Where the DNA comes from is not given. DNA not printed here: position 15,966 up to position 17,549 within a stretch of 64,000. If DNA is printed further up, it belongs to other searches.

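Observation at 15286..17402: DUF62 SAM hydroxide adenosyltransferase translationally coupled to a LarC-like nickel insertase, without larA/larB/larE in the window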

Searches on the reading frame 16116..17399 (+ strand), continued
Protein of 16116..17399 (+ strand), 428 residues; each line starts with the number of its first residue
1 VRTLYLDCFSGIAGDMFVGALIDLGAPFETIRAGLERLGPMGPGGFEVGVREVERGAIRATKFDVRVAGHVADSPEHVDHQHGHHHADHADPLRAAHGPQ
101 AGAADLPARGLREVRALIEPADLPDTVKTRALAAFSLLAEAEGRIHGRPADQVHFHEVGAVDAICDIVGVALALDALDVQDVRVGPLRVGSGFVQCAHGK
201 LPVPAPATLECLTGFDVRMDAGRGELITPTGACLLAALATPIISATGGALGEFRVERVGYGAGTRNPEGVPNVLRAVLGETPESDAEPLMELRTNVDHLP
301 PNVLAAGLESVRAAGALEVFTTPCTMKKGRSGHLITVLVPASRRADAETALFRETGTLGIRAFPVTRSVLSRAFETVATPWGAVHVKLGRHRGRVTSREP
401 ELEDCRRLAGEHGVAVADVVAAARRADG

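Call 62: search_protein_families(library=pfam, proteins=[L003:3-980:-, L003:1182-2747:+, L003:2674-4179:+, L003:5048-6580:+, L003:6590-8686:-, L003:7549-9120:+, L003:11304-12539:-, L003:12701-14440:+, L003:13974-16832:+, L003:16621-18168:+], max_evalue=0.0001)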
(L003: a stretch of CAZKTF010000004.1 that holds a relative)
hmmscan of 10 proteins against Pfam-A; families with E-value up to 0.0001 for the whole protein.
L003:3-980:- (326 aa): 0 families

L003:1182-2747:+ (522 aa): 1 family
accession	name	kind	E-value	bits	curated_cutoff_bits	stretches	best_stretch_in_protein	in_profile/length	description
PF00155.27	Aminotran_1_2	-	1.5e-65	222.2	19.7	1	165-514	1-360/361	Aminotransferase class I and II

L003:2674-4179:+ (502 aa): 2 families
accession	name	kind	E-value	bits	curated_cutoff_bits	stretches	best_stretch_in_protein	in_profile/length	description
PF00245.25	Alk_phosphatase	-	4.2e-67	227.4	24.4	1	68-497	4-419/423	Alkaline phosphatase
PF01676.23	Metalloenzyme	-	5.7e-05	23.2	24.3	0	305-370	139-202/252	Metalloenzyme superfamily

L003:5048-6580:+ (511 aa): 4 families
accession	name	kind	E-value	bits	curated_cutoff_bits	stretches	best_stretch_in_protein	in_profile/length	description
PF02878.22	PGM_PMM_I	-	1.1e-28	100.1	22.5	1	65-190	3-132/138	Phosphoglucomutase/phosphomannomutase, alpha/beta/alpha domain I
PF02879.22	PGM_PMM_II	-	5.4e-22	78.7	29.3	1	214-312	2-103/103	Phosphoglucomutase/phosphomannomutase, alpha/beta/alpha domain II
PF02880.22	PGM_PMM_III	-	8.2e-21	74.7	20.7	1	317-425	2-113/115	Phosphoglucomutase/phosphomannomutase, alpha/beta/alpha domain III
PF00408.26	PGM_PMM_IV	-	8.3e-11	42.2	23.1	1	432-501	1-65/68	Phosphoglucomutase/phosphomannomutase, C-terminal domain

L003:6590-8686:- (699 aa): 1 family
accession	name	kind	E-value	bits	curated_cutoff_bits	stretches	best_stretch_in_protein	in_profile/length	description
PF01026.27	TatD_DNase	-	2.6e-16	60.2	27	1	401-652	2-252/253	TatD related DNase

L003:7549-9120:+ (523 aa): 0 families

L003:11304-12539:- (412 aa): 1 family
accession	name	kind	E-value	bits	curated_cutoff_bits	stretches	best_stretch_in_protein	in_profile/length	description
PF00155.27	Aminotran_1_2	-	1.4e-36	126.9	19.7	1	106-403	46-360/361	Aminotransferase class I and II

L003:12701-14440:+ (580 aa): 6 families
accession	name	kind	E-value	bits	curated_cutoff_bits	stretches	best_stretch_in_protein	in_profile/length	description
PF05227.19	CHASE3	-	8.4e-37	126.6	28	1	42-178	2-138/138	CHASE3 domain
PF02518.31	HATPase_c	-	2.9e-20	73.2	26.4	1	469-577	2-108/111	Histidine kinase-, DNA gyrase B-, and HSP90-like ATPase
PF08448.16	PAS_4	-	4.4e-17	62.8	23.1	1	236-341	4-110/110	PAS fold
PF00512.31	HisKA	-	3e-14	53.2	26.9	1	361-424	3-63/66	His Kinase A (phospho-acceptor) domain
PF00989.32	PAS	-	3e-07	30.9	22.6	1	228-336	2-113/113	PAS fold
PF13188.13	PAS_8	-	1.7e-05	24.9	21.8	1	227-278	1-52/65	PAS domain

L003:13974-16832:+ (953 aa): 4 families
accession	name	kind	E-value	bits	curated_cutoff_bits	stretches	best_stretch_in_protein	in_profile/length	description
PF00072.30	Response_reg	-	3.8e-27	95.1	30.2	2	834-945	1-110/111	Response regulator receiver domain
PF02518.31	HATPase_c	-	4.1e-23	82.4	26.4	1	691-812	2-110/111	Histidine kinase-, DNA gyrase B-, and HSP90-like ATPase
PF00512.31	HisKA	-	2.5e-10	40.7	26.9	1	585-647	3-64/66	His Kinase A (phospho-acceptor) domain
PF13188.13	PAS_8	-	6.6e-07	29.5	21.8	0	458-503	5-45/65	PAS domain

L003:16621-18168:+ (516 aa): 1 family
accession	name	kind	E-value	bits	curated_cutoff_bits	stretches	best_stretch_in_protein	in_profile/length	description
PF08239.17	SH3_3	-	2.4e-09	37.7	27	1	177-227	2-53/54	Bacterial SH3 domain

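Call 63: search_protein_representatives(protein=P0021)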
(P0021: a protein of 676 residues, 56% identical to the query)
Query: 676 residues. Proteins with E-value up to 0.001 (for the whole library): 22341; up to 1e-10: 14694; up to 1e-30: 4176. The best 150 are listed.
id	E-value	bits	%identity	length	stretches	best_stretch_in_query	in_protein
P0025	3.8e-173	594.3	70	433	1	242-674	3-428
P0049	1.5e-125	437.1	60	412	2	356-673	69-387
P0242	3.7e-103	363.0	43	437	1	242-666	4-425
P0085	8.7e-100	351.9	47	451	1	240-673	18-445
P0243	2.6e-98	347.0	50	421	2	343-676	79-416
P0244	2.5e-97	343.8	49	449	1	243-676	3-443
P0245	3.3e-97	343.4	46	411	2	346-675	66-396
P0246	1.7e-95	337.7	45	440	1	241-676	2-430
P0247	7.1e-95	335.7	49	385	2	354-670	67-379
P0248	1.6e-94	334.5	45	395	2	352-676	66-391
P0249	1.9e-94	334.2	47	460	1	244-676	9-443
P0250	4.3e-93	329.8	47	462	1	233-670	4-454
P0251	9.7e-92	325.3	46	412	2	345-673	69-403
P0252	9.7e-92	325.3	45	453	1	242-670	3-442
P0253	1.4e-91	324.8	47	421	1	242-673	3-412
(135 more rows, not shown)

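Call 64: find_encoding_contigs(protein=P0050, flank=8000, max_places=1)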
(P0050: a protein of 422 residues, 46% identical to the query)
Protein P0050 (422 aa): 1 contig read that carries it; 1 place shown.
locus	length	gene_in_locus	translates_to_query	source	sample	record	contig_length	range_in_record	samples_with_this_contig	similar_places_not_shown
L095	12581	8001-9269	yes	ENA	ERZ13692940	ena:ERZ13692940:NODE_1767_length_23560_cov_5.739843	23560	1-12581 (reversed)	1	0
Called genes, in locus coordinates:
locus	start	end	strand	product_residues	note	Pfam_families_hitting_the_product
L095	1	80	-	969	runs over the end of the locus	PF03781:FGE-sulfatase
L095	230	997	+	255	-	-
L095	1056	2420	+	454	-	PF00245:Alk_phosphatase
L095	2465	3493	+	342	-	PF00155:Aminotran_1_2, PF01212:Beta_elim_lyase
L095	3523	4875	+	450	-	PF02878:PGM_PMM_I, PF02879:PGM_PMM_II, PF02880:PGM_PMM_III, PF00408:PGM_PMM_IV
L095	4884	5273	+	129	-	-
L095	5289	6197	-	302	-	PF01026:TatD_DNase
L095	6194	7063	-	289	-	PF28008:EboA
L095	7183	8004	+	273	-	PF01887:SAM_HAT_N, PF20257:SAM_HAT_C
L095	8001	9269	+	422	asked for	PF01969:Ni_insertion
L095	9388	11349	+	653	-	-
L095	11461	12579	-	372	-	?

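Call 65: find_encoding_contigs(protein=P0063, flank=8000, max_places=1)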
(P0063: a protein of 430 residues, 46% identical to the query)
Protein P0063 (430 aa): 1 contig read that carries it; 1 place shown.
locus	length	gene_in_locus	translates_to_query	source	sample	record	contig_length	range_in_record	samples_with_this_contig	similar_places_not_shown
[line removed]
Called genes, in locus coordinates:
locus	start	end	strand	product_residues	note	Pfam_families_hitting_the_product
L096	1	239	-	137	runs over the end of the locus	-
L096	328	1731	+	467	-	PF00245:Alk_phosphatase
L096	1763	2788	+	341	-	PF00155:Aminotran_1_2, PF01212:Beta_elim_lyase, PF01041:DegT_DnrJ_EryC1 (faint)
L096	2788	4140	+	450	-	PF02878:PGM_PMM_I, PF02879:PGM_PMM_II, PF02880:PGM_PMM_III, PF00408:PGM_PMM_IV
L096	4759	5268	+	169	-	PF09538:FYDLN_acid (faint)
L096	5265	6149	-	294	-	PF01026:TatD_DNase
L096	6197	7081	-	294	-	PF28008:EboA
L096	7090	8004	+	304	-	PF01887:SAM_HAT_N, PF20257:SAM_HAT_C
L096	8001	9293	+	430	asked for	PF01969:Ni_insertion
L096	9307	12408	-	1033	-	PF25778:DUF7948, PF00041:fn3 (faint)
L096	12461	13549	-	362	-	PF00155:Aminotran_1_2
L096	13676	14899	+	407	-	PF08239:SH3_3 (weak)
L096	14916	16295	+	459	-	PF00672:HAMP, PF00512:HisKA, PF13581:HATPase_c_2 (weak), PF02518:HATPase_c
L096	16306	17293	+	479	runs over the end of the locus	PF00072:Response_reg, PF00158:Sigma54_activat, PF14532:Sigma54_activ_2, PF07728:AAA_5 (weak), PF25601:AAA_lid_14, PF02954:HTH_8, PF13556:HTH_30 (faint)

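Call 66: find_encoding_contigs(protein=P0048, flank=8000, max_places=1)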
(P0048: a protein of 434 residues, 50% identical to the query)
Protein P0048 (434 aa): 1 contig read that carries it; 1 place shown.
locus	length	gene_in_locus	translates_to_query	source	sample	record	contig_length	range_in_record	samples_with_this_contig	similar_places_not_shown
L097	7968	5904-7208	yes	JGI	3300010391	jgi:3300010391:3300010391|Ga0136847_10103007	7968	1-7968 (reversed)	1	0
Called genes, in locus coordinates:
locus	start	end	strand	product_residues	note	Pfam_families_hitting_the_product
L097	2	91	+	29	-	?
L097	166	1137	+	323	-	PF00155:Aminotran_1_2, PF01041:DegT_DnrJ_EryC1 (faint), PF01212:Beta_elim_lyase, PF00266:Aminotran_5 (weak)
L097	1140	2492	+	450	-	PF02878:PGM_PMM_I, PF02879:PGM_PMM_II, PF02880:PGM_PMM_III, PF00408:PGM_PMM_IV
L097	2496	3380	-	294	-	PF01026:TatD_DNase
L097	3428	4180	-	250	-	PF28008:EboA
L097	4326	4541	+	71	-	-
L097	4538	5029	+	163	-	-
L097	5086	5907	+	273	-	PF01887:SAM_HAT_N, PF20257:SAM_HAT_C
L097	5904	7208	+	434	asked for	PF01969:Ni_insertion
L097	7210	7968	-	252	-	?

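Call 71: find_homologous_proteins(query=L027:1281-2057:+, max_evalue=1e-20)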
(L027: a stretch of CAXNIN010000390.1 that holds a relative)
Query L027:1281-2057:+ (259 aa): 8000 proteins with E <= 1e-20 among 8000 candidates; the best 120 are listed.
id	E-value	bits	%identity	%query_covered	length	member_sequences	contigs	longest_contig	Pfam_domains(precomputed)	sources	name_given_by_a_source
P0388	1.6e-146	504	99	98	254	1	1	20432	PF00731.27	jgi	-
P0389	2.2e-146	504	99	98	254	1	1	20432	PF00731.27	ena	-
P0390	2.9e-145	500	99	98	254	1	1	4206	PF00731.27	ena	-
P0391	2.1e-144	497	100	96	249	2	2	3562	PF00731.27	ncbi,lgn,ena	-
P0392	4.8e-123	427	83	98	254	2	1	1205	PF00731.27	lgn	-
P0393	8.7e-123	426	85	97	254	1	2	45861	PF00731.27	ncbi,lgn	-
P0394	2.8e-122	425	83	98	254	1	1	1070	PF00731.27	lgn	-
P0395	1.0e-115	403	80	98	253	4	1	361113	PF00731.27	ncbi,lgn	-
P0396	2.8e-114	399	78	98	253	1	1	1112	PF00731.27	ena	-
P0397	5.3e-114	398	79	97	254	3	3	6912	PF00731.27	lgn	-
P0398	4.9e-112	391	80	97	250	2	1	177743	PF00731.27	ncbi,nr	ncbi:MAG: nickel pincer cofactor biosynthesis protein LarB [Pseudomonadota bacterium]|nr:nickel pinc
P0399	7.6e-111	387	79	97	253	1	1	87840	PF00731.27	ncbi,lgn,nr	ncbi:MAG: nickel pincer cofactor biosynthesis protein LarB [Pseudomonadota bacterium]|nr:nickel pinc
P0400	1.1e-109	383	79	97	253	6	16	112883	PF00731.27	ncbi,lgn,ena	-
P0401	2.6e-109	382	75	100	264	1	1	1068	PF00731.27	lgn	-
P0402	6.6e-109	381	78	95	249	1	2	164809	PF00731.27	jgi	jgi:hypothetical protein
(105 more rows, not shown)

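Call 76: search_protein_families(library=ncbifam, proteins=[window:16116-17399:+], max_evalue=0.001)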
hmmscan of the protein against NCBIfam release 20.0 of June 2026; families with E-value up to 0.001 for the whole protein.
window:16116-17399:+ (428 aa): 2 families
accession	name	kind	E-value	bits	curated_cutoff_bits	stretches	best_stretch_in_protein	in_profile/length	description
TIGR00299.2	nickel_LarC1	equivalog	7.6e-60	201.4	90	1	109-278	1-165/165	nickel pincer cofactor biosynthesis protein LarC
NF052512.1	nickel_LarC2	equivalog_domain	4.7e-37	126.7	50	1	290-406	2-118/118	nickel pincer cofactor biosynthesis protein LarC2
